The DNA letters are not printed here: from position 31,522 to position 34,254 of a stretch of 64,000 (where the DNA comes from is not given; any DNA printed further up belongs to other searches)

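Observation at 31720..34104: Single polypeptide fusing glucose-6-phosphate dehydrogenase to a short-form 6-phosphogluconate dehydrogenase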

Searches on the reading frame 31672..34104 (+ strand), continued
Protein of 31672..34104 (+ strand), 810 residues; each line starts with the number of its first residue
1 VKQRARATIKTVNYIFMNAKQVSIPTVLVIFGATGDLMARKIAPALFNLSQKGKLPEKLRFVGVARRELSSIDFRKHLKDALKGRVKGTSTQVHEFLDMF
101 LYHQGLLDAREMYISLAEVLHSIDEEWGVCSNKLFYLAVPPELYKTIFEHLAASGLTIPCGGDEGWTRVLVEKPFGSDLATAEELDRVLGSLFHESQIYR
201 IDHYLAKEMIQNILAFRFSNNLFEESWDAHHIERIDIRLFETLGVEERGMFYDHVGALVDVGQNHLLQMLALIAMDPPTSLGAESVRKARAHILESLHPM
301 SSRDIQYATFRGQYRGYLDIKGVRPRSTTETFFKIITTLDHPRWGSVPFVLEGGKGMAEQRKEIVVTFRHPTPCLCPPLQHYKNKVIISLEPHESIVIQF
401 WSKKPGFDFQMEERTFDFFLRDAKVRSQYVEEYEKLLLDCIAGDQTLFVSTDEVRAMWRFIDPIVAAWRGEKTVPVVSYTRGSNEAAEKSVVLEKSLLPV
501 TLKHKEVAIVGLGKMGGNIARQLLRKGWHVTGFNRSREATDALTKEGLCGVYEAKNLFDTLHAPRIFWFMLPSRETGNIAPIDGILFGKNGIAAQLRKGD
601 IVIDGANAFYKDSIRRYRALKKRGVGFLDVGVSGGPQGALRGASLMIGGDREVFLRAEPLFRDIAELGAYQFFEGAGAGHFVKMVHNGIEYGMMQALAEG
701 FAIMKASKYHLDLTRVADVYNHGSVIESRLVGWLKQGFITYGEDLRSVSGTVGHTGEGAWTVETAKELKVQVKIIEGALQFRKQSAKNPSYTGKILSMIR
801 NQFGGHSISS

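Call 22: find_related_loci(query=A1, collection=genome_contigs, flank=10000)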
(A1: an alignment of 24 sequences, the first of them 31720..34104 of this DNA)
Query A1 (794 aa) in genome_contigs; peptide patterns used: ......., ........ (x = any residue, [..] = any of these).
600 stretches matched a pattern (row limit reached: there are more); 598 encode a relative of the query (tblastn E <= 1e-3); the best 80 are kept; 80 distinct loci.
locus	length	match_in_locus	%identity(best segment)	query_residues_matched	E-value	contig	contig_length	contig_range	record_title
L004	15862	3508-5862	55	1-792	0e+0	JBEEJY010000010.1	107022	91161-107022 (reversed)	MAG: Candidatus Parcubacteria bacterium isolate cobbmillcreek_2019_sw_WHONDRS-S19S_0090_B_bin.4 scaffold_1164661, whole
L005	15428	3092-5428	54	7-792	0e+0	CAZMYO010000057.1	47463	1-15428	MAG TPA_asm: uncultured Gammaproteobacteria bacterium isolate binchicken_co203_87 genome assembly, contig: k141_3599752,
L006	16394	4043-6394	55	5-792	0e+0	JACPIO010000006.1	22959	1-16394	MAG: Candidatus Wolfebacteria bacterium isolate NC_groundwater_443_Ag_B-0.1um_44_15 GD18-4_B1_scaffold_210525, whole gen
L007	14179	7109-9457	55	7-790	0e+0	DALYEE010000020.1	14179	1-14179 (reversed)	MAG TPA_asm: Candidatus Magasanikbacteria bacterium isolate CTOTU14245 NODE_920_length_14179_cov_3.512319, whole genome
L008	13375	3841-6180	53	8-792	0e+0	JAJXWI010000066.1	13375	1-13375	MAG: bacterium isolate BP5.bin76 NODE_7979_length_13375_cov_2.164100, whole genome shotgun sequence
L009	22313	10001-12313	53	9-787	0e+0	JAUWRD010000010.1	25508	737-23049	MAG: Actinomycetes bacterium isolate CSMAG_2519 CSMAG_2519_k141_487188_length_25508_cov_8.0000, whole genome shotgun seq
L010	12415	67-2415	53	9-793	0e+0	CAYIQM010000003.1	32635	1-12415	MAG TPA_asm: uncultured Gammaproteobacteria bacterium isolate ERP119705_co25_673 genome assembly, contig: NODE_638_lengt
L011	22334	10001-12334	52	10-794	0e+0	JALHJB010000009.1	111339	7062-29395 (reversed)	MAG: Actinomycetes bacterium isolate 7-NCT_026 scaffold_81, whole genome shotgun sequence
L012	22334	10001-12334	54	9-791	0e+0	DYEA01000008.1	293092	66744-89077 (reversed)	MAG TPA_asm: Slackia sp. isolate Tomsk_69_21 Tomsk_k141_29127, whole genome shotgun sequence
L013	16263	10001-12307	51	10-792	0e+0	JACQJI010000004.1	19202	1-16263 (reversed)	MAG: Candidatus Doudnabacteria bacterium isolate NC_groundwater_1147_Ag_S-0.1um_47_53 S_p1_S3_coassembly_k141_45241, who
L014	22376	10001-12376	49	7-792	0e+0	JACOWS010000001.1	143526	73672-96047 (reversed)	MAG: Patescibacteria group bacterium isolate NC_groundwater_132_Ag_S-0.1um_53_12 S4_GD2017_2_S1_scaffold_39, whole genom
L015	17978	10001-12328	51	9-785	0e+0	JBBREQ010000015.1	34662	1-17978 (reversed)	MAG: Coriobacteriia bacterium isolate Co_metawrap_2508 Cmw_2508_k141_13064539_length_34662_cov_12.9986, whole genome sho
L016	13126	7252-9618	50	5-794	0e+0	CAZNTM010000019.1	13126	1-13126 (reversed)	MAG TPA_asm: uncultured Gammaproteobacteria bacterium isolate SRP090828_co1_54 genome assembly, contig: NODE_832_length_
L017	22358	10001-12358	50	9-791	0e+0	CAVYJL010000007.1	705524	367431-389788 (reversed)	MAG: uncultured Coriobacteriia bacterium isolate MFD01299.bin.2.183 genome assembly, contig: contig_39488, whole genome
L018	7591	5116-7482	49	2-792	0e+0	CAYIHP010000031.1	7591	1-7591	MAG TPA_asm: uncultured Candidatus Saccharibacteria bacterium isolate ERP119705_co21_154 genome assembly, contig: NODE_1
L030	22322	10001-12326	49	2-792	0e+0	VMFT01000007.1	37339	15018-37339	MAG: Parcubacteria group bacterium Gr01-1014_29 G01um101429_scaffold_298, whole genome shotgun sequence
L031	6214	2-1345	50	339-792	2e-140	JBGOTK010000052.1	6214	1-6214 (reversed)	MAG: Candidatus Paceibacteria bacterium isolate OBJ_0618_7090110_164 k141_3496715_length_6214_cov_9.0000, whole genome s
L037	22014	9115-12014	47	6-790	2e-131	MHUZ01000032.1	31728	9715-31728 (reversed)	MAG: Candidatus Yonathbacteria bacterium RIFOXYD1_FULL_52_36 rifoxyd1_full_scaffold_573, whole genome shotgun sequence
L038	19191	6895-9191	49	9-793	0e+0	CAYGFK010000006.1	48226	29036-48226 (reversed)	MAG TPA_asm: uncultured Candidatus Saccharibacteria bacterium isolate ERP113451_co3_24 genome assembly, contig: NODE_329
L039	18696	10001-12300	46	9-793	0e+0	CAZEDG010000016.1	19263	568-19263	MAG TPA_asm: uncultured Candidatus Saccharibacteria bacterium isolate SRP278252_co2_772 genome assembly, contig: NODE_58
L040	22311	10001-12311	45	5-792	0e+0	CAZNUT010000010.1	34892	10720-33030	MAG TPA_asm: uncultured Gammaproteobacteria bacterium isolate SRP192515_co1_185 genome assembly, contig: NODE_1032_lengt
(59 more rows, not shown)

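Call 31: search_protein_families(library=pfam, proteins=[L040:12555-13205:+, L039:9226-9963:+, L015:14201-14908:+, L037:12676-13593:+, L017:1356-4166:+, L015:16086-17978:+, L038:6100-6765:+, L030:14550-15386:+, L039:12113-13267:+, L031:5052-5909:-], max_evalue=0.001)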
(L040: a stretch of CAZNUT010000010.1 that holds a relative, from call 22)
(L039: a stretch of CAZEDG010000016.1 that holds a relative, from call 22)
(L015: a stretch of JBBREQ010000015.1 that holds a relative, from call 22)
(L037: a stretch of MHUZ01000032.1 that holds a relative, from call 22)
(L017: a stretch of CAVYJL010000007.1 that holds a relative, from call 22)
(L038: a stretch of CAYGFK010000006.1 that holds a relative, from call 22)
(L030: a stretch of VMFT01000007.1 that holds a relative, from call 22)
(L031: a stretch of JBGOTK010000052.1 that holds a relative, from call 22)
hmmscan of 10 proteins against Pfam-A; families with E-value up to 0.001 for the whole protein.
L040:12555-13205:+ (216 aa): 1 family
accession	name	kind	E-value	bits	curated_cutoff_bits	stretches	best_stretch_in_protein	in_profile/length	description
PF04199.19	Cyclase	-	5.7e-23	82.1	23.1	1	16-158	1-140/142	Putative cyclase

L039:9226-9963:+ (245 aa): 1 family
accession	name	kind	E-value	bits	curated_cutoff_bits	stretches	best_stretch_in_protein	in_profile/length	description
PF01182.26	Glucosamine_iso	-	1.2e-15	58.5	27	1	23-234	10-220/225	Glucosamine-6-phosphate isomerases/6-phosphogluconolactonase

L015:14201-14908:+ (235 aa): 4 families
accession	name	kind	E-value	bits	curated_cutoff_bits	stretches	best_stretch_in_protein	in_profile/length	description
PF00072.30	Response_reg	-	1.7e-28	99.5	30.2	1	20-131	1-110/111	Response regulator receiver domain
PF00196.25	GerE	-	4.2e-17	61.9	23.5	1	170-225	2-57/57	Bacterial regulatory proteins, luxR family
PF08281.18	Sigma70_r4_2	-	6.1e-08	32.6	25.7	1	172-213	12-54/54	Sigma-70, region 4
PF04545.22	Sigma70_r4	-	0.00076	19.4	24.1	0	171-213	5-48/50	Sigma-70, region 4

L037:12676-13593:+ (305 aa): 1 family
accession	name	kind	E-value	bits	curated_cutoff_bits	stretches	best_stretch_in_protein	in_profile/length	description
PF00480.26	ROK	-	4.5e-37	128.6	22.9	1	34-302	4-292/294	ROK family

L017:1356-4166:+ (936 aa): 4 families
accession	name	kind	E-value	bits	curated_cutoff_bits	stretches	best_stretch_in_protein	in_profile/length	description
PF02608.20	Bmp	-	2.8e-55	187.9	24.1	1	47-347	1-290/301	ABC transporter substrate-binding protein PnrA-like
PF00005.33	ABC_tran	-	4e-51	173.6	25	2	437-585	3-137/137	ABC transporter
PF13304.12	AAA_21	-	2.4e-06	28.3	27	0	555-615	236-299/304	AAA domain, putative AbiEii toxin, Type IV TA system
PF13555.12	AAA_29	-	0.00047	20.3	27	0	439-472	16-49/61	P-loop containing region of AAA domain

L015:16086-17978:+ (631 aa): 4 families
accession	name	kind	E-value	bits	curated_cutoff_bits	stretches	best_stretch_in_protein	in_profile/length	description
PF02518.31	HATPase_c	-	1.9e-18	67.3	26.4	1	375-512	4-110/111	Histidine kinase-, DNA gyrase B-, and HSP90-like ATPase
PF01584.24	CheW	-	5.8e-16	58.8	23.5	1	518-627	2-116/138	CheW-like domain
PF01627.28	Hpt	-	2.2e-11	44.3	24.6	1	129-219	1-80/84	Hpt domain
PF02895.20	H-kinase_dim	-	1.9e-10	41.5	23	1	268-326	3-67/68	Signal transducing histidine kinase, homodimeric domain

L038:6100-6765:+ (221 aa): 1 family
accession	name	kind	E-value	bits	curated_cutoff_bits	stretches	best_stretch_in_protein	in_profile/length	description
PF00300.27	His_Phos_1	-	1.9e-33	116.2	21.7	1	12-201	1-184/194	Histidine phosphatase superfamily (branch 1)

L030:14550-15386:+ (278 aa): 1 family
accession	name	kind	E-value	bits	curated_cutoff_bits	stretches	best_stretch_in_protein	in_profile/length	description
PF04402.19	SIMPL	-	6.7e-45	154.3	25.2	1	44-275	2-205/205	Protein of unknown function (DUF541)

L039:12113-13267:+ (384 aa): 0 families

L031:5052-5909:- (285 aa): 6 families
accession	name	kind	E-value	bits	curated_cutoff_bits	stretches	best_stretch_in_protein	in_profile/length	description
PF00535.33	Glycos_transf_2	-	2.1e-25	90.1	23.3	1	42-207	1-167/168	Glycosyl transferase family 2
PF13632.12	Glyco_trans_2_3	-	1.6e-11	44.8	27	1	121-231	2-110/198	Glycosyl transferase family group 2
PF13641.12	Glyco_tranf_2_3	-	1.3e-10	42.1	27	1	41-230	3-197/230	Glycosyltransferase like family 2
PF13506.12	Glyco_transf_21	-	5.7e-07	29.6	21.7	1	116-231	29-141/174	Glycosyl transferase family 21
PF02709.20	Glyco_transf_7C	-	8.4e-06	25.8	23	1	192-231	19-59/78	N-terminal domain of galactosyltransferase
PF10111.15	Glyco_tranf_2_2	-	2.1e-05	24.6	27.3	1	64-229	22-201/276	Glycosyltransferase like family 2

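Call 50: search_protein_representatives(protein=window:31720-34104:+)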
Query: 794 residues. Proteins with E-value up to 0.001 (for the whole library): 30495; up to 1e-10: 12874; up to 1e-30: 3772. The best 150 are listed.
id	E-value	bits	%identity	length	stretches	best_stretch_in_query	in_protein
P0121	7.0e-273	923.9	54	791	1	6-792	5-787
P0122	8.1e-263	890.6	54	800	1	7-791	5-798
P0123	8.6e-221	751.6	45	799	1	8-793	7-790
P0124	1.9e-214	730.7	47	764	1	11-792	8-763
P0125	7.9e-214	728.6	44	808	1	7-792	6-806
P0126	7.1e-212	722.1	54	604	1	7-605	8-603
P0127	2.9e-209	713.5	54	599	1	189-791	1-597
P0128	3.1e-208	710.1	45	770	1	3-792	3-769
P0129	4.7e-192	656.6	43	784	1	6-792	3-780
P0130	1.1e-176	605.8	45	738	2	403-792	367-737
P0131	5.9e-176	603.4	42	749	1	10-792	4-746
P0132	2.9e-171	587.8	41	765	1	10-792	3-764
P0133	3.4e-166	571.1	40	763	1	11-791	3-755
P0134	2.7e-165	568.1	59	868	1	8-447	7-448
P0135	8.2e-155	533.4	53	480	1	5-474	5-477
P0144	1.0e-128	447.1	38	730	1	10-791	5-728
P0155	2.6e-118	412.7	47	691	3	509-792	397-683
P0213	1.5e-96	340.8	41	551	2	6-309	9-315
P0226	1.5e-93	330.8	38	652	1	7-474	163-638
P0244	1.9e-91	323.9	39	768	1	3-467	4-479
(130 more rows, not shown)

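Call 51: search_protein_families(library=pfam, proteins=[P0134, P0244, P0226, P0144, P0133, P0155, P0130, P0213], max_evalue=0.00001)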
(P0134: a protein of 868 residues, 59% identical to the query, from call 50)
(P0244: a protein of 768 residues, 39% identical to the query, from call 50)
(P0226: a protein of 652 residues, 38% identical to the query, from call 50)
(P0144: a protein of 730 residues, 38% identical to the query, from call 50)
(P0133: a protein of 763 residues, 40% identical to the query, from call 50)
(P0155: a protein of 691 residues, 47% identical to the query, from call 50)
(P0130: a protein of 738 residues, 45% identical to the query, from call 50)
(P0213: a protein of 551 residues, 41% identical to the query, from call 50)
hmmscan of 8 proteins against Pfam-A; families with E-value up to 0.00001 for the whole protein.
P0134 (868 aa): 2 families
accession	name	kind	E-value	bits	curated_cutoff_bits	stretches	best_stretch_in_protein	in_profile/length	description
PF02781.21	G6PD_C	-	1.5e-68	231.5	27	1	199-441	1-254/296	Glucose-6-phosphate dehydrogenase, C-terminal domain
PF00479.28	G6PD_N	-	9.8e-54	183.2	22.1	1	12-196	1-182/183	Glucose-6-phosphate dehydrogenase, NAD binding domain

P0244 (768 aa): 3 families
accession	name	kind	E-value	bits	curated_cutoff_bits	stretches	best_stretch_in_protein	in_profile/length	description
PF02781.21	G6PD_C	-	3e-122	407.8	27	1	199-496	2-295/296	Glucose-6-phosphate dehydrogenase, C-terminal domain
PF01182.26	Glucosamine_iso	-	6.5e-66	222.8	27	1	528-749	2-225/225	Glucosamine-6-phosphate isomerases/6-phosphogluconolactonase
PF00479.28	G6PD_N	-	1.5e-65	221.7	22.1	1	14-196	1-183/183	Glucose-6-phosphate dehydrogenase, NAD binding domain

P0226 (652 aa): 3 families
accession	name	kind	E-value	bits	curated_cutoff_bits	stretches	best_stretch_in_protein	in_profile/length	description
PF02781.21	G6PD_C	-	1e-108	363.4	27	1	359-649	1-296/296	Glucose-6-phosphate dehydrogenase, C-terminal domain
PF00479.28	G6PD_N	-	7.2e-61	206.5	22.1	1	169-357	1-183/183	Glucose-6-phosphate dehydrogenase, NAD binding domain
PF01182.26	Glucosamine_iso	-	1.4e-06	28.8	27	0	7-66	2-61/225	Glucosamine-6-phosphate isomerases/6-phosphogluconolactonase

P0144 (730 aa): 7 families
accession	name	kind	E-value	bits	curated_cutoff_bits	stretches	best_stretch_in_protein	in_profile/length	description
PF03446.21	NAD_binding_2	-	4.5e-43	147.5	21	1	432-587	1-154/161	NAD binding domain of 6-phosphogluconate dehydrogenase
PF02781.21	G6PD_C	-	1.8e-34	119.6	27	1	178-363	2-206/296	Glucose-6-phosphate dehydrogenase, C-terminal domain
PF00479.28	G6PD_N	-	2.8e-24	87.2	22.1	1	9-174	2-182/183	Glucose-6-phosphate dehydrogenase, NAD binding domain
PF00393.24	6PGD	-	1.7e-14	54.4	27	1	600-708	1-115/290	6-phosphogluconate dehydrogenase, C-terminal domain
PF01488.26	Shikimate_DH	-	3.2e-06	27.7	24.3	1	425-473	6-56/138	Shikimate / quinate 5-dehydrogenase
PF03807.23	F420_oxidored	-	6.9e-06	27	21.6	0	432-477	1-48/94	NADP oxidoreductase coenzyme F420-dependent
PF02826.25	2-Hacid_dh_C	-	7.1e-06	25.9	25.1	0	400-507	6-109/178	D-isomer specific 2-hydroxyacid dehydrogenase, NAD binding domain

P0133 (763 aa): 4 families
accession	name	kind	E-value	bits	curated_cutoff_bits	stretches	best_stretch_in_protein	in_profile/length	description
PF02781.21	G6PD_C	-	1.6e-60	205.1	27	1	175-436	3-276/296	Glucose-6-phosphate dehydrogenase, C-terminal domain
PF03446.21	NAD_binding_2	-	2.7e-40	138.5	21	1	460-613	1-153/161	NAD binding domain of 6-phosphogluconate dehydrogenase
PF00479.28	G6PD_N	-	1.4e-38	133.8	22.1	1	5-171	1-183/183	Glucose-6-phosphate dehydrogenase, NAD binding domain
PF00393.24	6PGD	-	1.7e-18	67.5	27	1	627-737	1-117/290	6-phosphogluconate dehydrogenase, C-terminal domain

P0155 (691 aa): 4 families
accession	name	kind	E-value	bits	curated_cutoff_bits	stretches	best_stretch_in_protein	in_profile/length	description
PF00479.28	G6PD_N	-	1.2e-27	98.2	22.1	1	3-83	106-182/183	Glucose-6-phosphate dehydrogenase, NAD binding domain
PF00393.24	6PGD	-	7.4e-15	55.5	27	1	553-580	1-28/290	6-phosphogluconate dehydrogenase, C-terminal domain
PF03446.21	NAD_binding_2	-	1.3e-14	54.9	21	1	396-525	19-140/161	NAD binding domain of 6-phosphogluconate dehydrogenase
PF02781.21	G6PD_C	-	5.2e-09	36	27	0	255-317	179-240/296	Glucose-6-phosphate dehydrogenase, C-terminal domain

P0130 (738 aa): 4 families
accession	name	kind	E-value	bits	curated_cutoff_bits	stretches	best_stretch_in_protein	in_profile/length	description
PF00479.28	G6PD_N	-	4.4e-48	164.8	22.1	1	8-188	1-181/183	Glucose-6-phosphate dehydrogenase, NAD binding domain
PF03446.21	NAD_binding_2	-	2.4e-41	141.9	21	1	441-594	1-152/161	NAD binding domain of 6-phosphogluconate dehydrogenase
PF02781.21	G6PD_C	-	1e-39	136.8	27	1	194-428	3-277/296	Glucose-6-phosphate dehydrogenase, C-terminal domain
PF00393.24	6PGD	-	3.8e-18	66.3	27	1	609-722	1-120/290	6-phosphogluconate dehydrogenase, C-terminal domain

P0213 (551 aa): 2 families
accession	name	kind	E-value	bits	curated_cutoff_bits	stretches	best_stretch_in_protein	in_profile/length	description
PF02781.21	G6PD_C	-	1.3e-101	340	27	2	365-548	110-295/296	Glucose-6-phosphate dehydrogenase, C-terminal domain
PF00479.28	G6PD_N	-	8.9e-59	199.6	22.1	1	16-203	1-183/183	Glucose-6-phosphate dehydrogenase, NAD binding domain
